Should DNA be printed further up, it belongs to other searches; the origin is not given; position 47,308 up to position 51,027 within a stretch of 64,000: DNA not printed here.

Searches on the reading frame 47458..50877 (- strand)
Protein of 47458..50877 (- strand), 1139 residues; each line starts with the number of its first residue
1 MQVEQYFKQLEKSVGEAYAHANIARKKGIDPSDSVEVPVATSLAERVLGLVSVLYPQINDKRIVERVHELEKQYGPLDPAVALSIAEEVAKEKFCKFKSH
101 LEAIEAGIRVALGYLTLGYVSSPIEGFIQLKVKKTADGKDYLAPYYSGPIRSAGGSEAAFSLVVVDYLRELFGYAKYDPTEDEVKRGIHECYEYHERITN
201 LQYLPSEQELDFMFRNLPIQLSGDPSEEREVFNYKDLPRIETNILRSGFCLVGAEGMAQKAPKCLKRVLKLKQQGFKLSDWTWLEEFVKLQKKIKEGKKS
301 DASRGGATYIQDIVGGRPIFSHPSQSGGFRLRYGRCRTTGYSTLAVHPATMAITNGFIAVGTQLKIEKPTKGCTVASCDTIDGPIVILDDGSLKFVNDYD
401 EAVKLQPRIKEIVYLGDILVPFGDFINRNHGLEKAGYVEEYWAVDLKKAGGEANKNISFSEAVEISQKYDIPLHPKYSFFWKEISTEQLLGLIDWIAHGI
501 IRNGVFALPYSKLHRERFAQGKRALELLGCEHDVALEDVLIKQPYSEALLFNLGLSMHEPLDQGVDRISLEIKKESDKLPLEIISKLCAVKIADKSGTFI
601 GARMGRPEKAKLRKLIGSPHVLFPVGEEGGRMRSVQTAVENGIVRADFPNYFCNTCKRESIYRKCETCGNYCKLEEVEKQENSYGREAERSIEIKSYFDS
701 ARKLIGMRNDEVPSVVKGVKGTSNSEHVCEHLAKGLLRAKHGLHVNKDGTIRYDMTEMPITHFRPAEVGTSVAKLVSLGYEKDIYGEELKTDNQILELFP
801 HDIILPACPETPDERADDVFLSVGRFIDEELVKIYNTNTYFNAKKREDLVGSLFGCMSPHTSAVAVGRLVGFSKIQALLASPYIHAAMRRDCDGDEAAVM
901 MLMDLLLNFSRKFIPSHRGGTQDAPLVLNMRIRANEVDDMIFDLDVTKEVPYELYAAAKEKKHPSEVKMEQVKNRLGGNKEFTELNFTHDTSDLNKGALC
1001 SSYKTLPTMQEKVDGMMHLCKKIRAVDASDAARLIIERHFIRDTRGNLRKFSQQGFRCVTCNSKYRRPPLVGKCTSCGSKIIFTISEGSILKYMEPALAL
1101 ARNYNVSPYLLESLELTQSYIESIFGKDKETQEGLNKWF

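Call 3: search_protein_families(library=pfam, proteins=[window:47458-50877:-])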
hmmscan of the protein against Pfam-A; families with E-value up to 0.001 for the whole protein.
window:47458-50877:- (1139 aa): 3 families
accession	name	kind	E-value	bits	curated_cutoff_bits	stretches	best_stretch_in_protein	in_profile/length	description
PF24844.1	PolC_DP2_central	-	3.5e-113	378.7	24.3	1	306-679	11-364/372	DNA polymerase II large subunit DP2, central domain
PF24846.1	PolC_DP2_cat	-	2.2e-108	362.2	24.3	1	714-1012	6-299/299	DNA polymerase II large subunit DP2, catalytic domain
PF03833.19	PolC_DP2_N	-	1.4e-78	264.2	24.3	1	5-289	1-270/271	DNA polymerase II large subunit DP2, N-terminal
